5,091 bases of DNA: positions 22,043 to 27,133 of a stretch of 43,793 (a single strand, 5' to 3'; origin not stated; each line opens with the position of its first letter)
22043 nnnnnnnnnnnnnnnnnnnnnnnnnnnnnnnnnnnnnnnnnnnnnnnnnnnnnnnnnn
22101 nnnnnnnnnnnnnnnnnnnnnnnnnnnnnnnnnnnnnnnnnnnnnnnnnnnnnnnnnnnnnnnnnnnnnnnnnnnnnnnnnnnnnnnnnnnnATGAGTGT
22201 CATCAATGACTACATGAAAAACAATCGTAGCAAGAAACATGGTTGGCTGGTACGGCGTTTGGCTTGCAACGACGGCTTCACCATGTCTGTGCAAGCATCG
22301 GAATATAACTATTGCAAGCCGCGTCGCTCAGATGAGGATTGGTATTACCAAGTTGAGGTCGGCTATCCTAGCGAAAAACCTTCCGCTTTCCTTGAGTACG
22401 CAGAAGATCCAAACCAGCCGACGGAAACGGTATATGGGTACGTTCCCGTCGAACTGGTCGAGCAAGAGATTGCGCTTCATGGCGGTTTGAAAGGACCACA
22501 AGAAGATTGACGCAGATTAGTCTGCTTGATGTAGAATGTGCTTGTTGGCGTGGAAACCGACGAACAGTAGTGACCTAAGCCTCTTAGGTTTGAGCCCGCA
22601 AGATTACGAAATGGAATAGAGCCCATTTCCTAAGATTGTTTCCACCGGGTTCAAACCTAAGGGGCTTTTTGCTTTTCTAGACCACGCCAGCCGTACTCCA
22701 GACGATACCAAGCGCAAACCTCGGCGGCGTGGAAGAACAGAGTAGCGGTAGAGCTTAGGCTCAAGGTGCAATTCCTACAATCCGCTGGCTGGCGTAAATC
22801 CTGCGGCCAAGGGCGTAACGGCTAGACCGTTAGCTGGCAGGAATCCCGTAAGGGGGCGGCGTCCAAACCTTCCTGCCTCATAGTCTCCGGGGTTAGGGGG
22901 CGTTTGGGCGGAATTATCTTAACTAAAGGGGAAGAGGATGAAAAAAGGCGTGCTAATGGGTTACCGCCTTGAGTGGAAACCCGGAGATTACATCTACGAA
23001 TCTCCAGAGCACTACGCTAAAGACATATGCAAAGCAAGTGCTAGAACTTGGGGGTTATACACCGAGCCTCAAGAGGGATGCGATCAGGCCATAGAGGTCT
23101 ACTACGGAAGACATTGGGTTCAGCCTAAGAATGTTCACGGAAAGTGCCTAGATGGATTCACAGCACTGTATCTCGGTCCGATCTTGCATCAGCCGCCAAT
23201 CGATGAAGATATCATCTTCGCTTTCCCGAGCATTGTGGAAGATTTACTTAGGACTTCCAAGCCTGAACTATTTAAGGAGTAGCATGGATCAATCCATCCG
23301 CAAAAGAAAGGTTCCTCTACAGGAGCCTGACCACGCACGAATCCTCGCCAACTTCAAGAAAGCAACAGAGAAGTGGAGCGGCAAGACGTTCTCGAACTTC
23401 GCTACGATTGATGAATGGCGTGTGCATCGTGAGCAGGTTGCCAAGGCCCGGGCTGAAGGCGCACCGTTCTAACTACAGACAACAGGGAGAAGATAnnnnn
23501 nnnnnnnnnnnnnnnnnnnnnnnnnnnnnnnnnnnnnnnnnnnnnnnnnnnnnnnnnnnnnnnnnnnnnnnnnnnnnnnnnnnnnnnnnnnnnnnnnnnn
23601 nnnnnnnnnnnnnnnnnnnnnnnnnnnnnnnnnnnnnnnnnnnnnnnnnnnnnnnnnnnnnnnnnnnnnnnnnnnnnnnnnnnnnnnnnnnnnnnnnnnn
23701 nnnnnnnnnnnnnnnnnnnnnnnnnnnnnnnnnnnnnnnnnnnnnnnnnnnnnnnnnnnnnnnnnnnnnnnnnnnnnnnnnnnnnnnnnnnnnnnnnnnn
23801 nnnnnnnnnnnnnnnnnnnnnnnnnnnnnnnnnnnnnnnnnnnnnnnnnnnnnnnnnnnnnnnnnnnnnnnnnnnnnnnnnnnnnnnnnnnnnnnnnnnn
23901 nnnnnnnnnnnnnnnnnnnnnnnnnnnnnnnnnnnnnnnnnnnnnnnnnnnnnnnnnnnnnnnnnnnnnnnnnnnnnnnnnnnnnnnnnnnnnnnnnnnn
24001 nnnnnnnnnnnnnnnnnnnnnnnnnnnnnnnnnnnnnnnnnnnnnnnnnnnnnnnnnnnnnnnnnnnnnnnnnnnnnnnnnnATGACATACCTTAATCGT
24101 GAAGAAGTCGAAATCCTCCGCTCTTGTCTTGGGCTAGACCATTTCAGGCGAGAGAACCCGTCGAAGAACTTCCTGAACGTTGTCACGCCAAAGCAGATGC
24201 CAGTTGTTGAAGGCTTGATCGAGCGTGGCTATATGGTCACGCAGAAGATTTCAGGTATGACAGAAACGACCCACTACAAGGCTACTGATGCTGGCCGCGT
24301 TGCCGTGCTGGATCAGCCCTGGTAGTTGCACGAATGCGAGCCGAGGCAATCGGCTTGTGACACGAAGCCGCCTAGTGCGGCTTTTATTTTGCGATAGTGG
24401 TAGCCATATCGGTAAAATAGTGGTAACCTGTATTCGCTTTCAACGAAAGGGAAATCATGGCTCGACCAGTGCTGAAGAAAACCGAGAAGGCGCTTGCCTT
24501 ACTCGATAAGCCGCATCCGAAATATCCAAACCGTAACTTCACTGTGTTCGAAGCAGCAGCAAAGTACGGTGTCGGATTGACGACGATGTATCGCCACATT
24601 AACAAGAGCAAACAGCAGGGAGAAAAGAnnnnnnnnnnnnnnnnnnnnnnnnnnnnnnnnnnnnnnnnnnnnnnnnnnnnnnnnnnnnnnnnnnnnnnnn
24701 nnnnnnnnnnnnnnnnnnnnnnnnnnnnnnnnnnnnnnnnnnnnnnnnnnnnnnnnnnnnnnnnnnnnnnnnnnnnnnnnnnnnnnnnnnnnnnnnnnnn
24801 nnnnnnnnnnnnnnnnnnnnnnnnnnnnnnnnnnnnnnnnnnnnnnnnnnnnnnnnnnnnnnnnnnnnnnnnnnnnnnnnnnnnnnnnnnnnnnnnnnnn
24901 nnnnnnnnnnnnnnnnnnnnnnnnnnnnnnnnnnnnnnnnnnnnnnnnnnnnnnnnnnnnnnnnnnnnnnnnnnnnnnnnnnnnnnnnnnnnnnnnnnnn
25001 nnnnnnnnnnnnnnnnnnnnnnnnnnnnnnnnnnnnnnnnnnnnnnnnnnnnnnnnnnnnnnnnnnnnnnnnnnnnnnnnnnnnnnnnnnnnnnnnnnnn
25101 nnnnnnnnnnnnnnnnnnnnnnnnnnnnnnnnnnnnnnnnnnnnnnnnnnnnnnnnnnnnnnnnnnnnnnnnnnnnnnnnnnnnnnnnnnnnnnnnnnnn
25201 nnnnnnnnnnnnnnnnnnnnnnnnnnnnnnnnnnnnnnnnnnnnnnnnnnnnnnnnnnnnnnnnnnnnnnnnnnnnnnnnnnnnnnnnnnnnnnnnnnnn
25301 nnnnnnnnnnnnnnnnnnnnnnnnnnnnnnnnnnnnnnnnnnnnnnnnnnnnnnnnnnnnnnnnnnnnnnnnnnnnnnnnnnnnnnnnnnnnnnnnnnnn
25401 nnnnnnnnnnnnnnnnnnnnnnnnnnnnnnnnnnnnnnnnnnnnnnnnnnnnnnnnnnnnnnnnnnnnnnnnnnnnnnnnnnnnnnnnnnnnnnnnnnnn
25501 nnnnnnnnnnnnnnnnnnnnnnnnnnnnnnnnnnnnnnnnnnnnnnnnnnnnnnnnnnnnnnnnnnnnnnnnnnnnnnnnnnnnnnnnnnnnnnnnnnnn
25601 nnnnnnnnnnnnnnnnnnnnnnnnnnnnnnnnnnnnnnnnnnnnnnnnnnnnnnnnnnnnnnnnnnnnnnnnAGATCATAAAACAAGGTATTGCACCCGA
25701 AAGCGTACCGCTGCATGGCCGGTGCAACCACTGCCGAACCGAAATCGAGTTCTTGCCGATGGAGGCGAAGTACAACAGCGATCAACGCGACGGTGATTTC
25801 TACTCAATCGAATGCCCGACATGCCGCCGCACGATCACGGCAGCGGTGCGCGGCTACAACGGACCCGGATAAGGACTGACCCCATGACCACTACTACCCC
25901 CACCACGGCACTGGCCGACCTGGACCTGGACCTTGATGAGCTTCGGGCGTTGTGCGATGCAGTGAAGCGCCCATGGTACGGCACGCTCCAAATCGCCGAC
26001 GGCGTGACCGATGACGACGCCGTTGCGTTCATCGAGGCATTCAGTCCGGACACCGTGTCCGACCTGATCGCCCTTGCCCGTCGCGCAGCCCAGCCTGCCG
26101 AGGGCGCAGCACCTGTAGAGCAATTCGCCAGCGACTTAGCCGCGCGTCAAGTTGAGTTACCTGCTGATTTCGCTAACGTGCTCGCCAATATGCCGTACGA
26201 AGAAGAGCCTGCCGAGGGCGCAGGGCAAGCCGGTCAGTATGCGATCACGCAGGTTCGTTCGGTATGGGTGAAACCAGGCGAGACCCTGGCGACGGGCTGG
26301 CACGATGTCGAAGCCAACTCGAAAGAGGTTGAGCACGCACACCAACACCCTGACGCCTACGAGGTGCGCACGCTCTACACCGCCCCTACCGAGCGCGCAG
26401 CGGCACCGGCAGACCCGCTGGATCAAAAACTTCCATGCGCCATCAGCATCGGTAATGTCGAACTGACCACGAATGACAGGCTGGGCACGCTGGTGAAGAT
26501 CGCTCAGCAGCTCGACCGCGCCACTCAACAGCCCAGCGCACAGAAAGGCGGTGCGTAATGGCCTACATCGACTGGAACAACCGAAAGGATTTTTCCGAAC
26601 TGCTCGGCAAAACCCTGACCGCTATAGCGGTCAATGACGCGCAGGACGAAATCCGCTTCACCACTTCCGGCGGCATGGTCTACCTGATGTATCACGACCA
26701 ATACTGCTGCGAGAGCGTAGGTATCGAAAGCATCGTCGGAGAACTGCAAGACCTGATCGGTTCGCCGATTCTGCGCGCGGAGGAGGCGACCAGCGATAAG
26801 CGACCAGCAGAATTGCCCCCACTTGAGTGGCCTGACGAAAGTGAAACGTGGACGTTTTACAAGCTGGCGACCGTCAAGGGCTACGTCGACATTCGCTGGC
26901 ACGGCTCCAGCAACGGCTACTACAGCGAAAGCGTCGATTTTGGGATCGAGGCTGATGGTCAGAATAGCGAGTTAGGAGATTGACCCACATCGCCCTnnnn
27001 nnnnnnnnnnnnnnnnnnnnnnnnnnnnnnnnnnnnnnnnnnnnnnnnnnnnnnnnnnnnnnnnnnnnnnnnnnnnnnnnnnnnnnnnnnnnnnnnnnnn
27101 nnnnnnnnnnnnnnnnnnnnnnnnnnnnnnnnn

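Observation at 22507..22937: Element R: gene-free segment with a terminator-like 19-bp hairpin, pseudoknot-capable leader and mutually exclusive helices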

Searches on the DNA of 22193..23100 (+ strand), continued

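Call 72: search_with_rna_model(model_id=R1, sources=[L002, L003, L093, L094, L095, L096, L097, L098, L099, L100, L101, L102, L104, L105, L106, L107, L108, L109, L110, L111, L112, L113, L114, L115, L116, L118, L122, L123, L127, L129, L130, L132, L134, L136, L138, L143, L145, L149, L155, L156], max_evalue=1)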
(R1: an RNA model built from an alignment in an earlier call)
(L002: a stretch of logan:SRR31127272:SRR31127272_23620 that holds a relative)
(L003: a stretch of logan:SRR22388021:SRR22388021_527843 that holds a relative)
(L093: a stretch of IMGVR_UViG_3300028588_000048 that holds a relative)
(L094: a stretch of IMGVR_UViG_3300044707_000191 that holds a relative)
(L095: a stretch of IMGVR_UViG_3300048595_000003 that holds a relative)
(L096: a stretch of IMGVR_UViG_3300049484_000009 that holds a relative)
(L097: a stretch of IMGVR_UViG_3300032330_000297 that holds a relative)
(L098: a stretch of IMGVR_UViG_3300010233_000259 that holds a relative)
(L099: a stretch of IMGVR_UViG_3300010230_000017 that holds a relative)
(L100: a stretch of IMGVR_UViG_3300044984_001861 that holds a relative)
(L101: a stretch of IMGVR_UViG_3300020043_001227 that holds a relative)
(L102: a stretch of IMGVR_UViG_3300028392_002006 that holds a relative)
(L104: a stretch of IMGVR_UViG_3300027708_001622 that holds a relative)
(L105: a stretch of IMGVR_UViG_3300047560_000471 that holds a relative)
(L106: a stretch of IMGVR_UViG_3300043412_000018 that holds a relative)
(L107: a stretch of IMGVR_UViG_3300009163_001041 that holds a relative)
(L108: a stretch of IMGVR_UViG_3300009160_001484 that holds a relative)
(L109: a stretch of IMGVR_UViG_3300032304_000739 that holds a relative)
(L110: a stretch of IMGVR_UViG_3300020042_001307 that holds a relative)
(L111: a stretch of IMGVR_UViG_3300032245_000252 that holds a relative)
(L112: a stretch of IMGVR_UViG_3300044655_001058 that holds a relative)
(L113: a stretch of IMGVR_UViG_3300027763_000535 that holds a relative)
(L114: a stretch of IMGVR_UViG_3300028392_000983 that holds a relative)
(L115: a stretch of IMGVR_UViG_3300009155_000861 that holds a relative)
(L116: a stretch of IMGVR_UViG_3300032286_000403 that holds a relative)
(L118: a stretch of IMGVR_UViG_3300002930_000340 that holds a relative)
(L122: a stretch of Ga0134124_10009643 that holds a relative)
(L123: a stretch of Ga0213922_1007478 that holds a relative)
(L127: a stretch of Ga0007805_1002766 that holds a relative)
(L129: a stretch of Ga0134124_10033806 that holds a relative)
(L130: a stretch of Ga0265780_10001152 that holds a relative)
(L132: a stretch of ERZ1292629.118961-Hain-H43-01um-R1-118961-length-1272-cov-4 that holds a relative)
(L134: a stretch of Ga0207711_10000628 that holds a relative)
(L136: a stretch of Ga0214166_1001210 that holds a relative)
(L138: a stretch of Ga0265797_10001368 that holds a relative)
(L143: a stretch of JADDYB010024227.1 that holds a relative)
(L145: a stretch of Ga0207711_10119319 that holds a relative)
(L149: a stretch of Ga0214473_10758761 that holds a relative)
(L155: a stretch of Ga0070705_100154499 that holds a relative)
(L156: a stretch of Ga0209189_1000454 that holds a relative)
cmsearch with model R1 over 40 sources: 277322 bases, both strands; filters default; matches with E-value up to 1: 41.
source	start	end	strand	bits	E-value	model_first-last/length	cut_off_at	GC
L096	2089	2136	+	68.8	9.1e-16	1-48/48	no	0.54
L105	8329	8376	-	68.8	9.1e-16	1-48/48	no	0.54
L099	4665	4712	+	67.4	2.2e-15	1-48/48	no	0.42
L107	1139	1186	+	67.4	2.2e-15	1-48/48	no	0.42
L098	3710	3757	-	67.2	2.4e-15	1-48/48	no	0.46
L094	891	938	-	66.3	4.2e-15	1-48/48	no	0.48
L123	2541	2588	+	66.2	4.4e-15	1-48/48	no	0.54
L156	11063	11110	-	66.2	4.4e-15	1-48/48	no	0.54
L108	3105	3152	+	66.1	4.8e-15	1-48/48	no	0.48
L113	11151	11198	-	66.1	4.8e-15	1-48/48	no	0.48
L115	10164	10211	-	66.1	4.8e-15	1-48/48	no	0.48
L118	2959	3006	+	66.1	4.8e-15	1-48/48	no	0.48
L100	12424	12474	+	65.5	6.8e-15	1-48/48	no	0.63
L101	6455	6502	-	65.5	7.1e-15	1-48/48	no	0.44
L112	2339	2386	-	65.5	7.1e-15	1-48/48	no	0.44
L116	2847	2894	+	65.5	7.1e-15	1-48/48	no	0.44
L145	1313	1363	+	65.5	7.1e-15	1-48/48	no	0.57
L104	1365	1412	-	65.4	7.4e-15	1-48/48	no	0.46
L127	4091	4138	-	65.3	8.1e-15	1-48/48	no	0.52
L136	10516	10563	-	65.3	8.1e-15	1-48/48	no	0.52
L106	1369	1416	-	65.1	9e-15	1-48/48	no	0.46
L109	807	854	-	64.6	1.2e-14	1-48/48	no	0.46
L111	5955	6002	-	64.6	1.2e-14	1-48/48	no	0.46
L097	8851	8898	+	64.3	1.4e-14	1-48/48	no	0.46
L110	983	1030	-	64.3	1.4e-14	1-48/48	no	0.46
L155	977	1027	-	64.1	1.6e-14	1-48/48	no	0.65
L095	3493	3543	+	64.1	1.6e-14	1-48/48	no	0.67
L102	3544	3591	+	64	1.8e-14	1-48/48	no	0.5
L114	2733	2780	+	63.8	2e-14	1-48/48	no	0.5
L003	4488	4538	+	63.4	2.5e-14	1-48/48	no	0.65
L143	186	234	-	62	5.9e-14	1-48/48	no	0.59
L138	2744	2794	-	61.3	9.2e-14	1-48/48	no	0.65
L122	6189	6239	+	60.6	1.4e-13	1-48/48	no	0.63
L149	479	524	+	60.2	1.9e-13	1-48/48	no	0.67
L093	1522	1572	+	59.9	2.2e-13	1-48/48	no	0.63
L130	8336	8386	+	59.9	2.2e-13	1-48/48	no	0.63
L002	595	641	+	57.9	7.5e-13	1-48/48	no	0.6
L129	1579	1626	+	56.2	2.2e-12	1-48/48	no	0.71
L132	740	789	+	54.6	6e-12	1-48/48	no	0.68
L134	5173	5219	+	53.2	1.4e-11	1-48/48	no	0.53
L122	5606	5667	+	14.7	0.3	1-48/48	no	0.68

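Call 112: search_rna_families(sources=[L098, L158, L167, L174, L095, L002, L129], threshold=evalue, max_evalue=0.5)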
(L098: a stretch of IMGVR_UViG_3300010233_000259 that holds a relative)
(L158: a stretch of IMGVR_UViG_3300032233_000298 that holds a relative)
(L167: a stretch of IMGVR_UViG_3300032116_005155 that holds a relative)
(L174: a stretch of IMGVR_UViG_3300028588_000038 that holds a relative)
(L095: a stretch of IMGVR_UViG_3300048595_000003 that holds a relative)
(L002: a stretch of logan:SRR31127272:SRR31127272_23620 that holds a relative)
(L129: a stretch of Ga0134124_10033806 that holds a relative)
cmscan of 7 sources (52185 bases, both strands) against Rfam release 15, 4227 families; matches with E-value up to 0.5: 1.
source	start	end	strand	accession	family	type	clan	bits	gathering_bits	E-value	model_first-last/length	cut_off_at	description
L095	7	103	-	RF04201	MIR7510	Gene; miRNA;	-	29.9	93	0.078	1-79/79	no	MIR7510 microRNA precursor family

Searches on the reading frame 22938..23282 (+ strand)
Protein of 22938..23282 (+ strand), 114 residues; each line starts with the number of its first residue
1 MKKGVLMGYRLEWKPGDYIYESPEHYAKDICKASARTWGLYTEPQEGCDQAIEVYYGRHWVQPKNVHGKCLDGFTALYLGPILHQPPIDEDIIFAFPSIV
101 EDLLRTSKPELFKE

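Call 12: search_protein_families(library=phrogs, proteins=[window:22938-23282:+], max_evalue=0.01)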
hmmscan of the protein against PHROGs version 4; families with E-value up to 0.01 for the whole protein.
window:22938-23282:+ (114 aa): 0 families

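Call 16: find_related_loci(query=window:22938-23279:+, collection=viral_contigs, flank=4000)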
Query window:22938-23279:+ (114 aa) in viral_contigs; peptide patterns used: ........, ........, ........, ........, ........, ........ (x = any residue, [..] = any of these).
6 stretches matched a pattern, but none encodes a relative of the query by tblastn (E <= 1e-3).

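Call 19: find_encoding_contigs(protein=window:22938-23279:+, flank=3000, max_places=10)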
Protein window:22938-23279:+ (114 aa): no gene with exactly this product is on record in the collection.

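Call 23: find_homologous_proteins(query=window:22938-23279:+)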
Query window:22938-23279:+ (114 aa): 2 proteins with E <= 0.001 among 2 candidates.
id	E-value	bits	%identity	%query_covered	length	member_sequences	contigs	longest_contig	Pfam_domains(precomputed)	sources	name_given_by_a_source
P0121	1.5e-71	256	100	95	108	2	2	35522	-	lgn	-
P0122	9.1e-38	147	53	98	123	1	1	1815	-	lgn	-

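Call 26: find_encoding_contigs(protein=P0122, flank=4000, max_places=4)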
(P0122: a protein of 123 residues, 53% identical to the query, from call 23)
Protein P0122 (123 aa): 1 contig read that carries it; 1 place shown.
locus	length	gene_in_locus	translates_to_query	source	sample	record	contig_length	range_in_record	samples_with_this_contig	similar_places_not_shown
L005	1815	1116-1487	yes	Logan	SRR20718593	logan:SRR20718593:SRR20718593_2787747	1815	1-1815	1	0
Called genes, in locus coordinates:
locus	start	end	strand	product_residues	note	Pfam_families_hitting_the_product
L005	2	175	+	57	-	?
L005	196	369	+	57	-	-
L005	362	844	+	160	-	-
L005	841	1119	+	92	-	-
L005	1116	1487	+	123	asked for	-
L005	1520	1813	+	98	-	?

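Call 32: search_protein_families(library=pfam, proteins=[window:22938-23279:+], max_evalue=0.1)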
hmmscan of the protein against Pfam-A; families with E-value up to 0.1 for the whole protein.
window:22938-23279:+ (114 aa): 0 families

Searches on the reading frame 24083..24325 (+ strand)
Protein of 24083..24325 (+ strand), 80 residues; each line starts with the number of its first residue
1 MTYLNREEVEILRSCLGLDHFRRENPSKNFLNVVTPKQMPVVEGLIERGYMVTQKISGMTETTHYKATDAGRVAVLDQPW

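Call 12: search_protein_families(library=phrogs, proteins=[window:24083-24325:+], max_evalue=0.01)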
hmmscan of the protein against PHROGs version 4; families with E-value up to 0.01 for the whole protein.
window:24083-24325:+ (80 aa): 1 family
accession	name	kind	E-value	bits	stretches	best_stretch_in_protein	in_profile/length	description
phrog_13561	-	unknown function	5.3e-07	30.6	1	4-77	7-81/92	-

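Call 32: search_protein_families(library=pfam, proteins=[window:24083-24322:+], max_evalue=0.1)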
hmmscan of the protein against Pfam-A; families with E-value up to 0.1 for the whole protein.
window:24083-24322:+ (80 aa): 0 families

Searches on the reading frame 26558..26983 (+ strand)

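Call 12: search_protein_families(library=phrogs, proteins=[window:26558-26983:+], max_evalue=0.01)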
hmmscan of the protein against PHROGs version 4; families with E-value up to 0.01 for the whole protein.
window:26558-26983:+ (141 aa): 1 family
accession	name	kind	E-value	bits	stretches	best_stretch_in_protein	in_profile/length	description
phrog_2650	-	unknown function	3.6e-47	161.5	1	6-134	4-137/192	-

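Call 32: search_protein_families(library=pfam, proteins=[window:26558-26980:+], max_evalue=0.1)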
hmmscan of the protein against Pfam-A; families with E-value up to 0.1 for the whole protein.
window:26558-26980:+ (141 aa): 2 families
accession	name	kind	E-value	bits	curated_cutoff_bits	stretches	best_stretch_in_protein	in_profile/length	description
PF24240.1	DUF7448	-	9.9e-27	93.8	27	1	14-128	2-104/104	Domain of unknown function (DUF7448)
PF20009.4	GEVED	-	0.077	14.3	24.4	0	2-37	4-39/78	GEVED domain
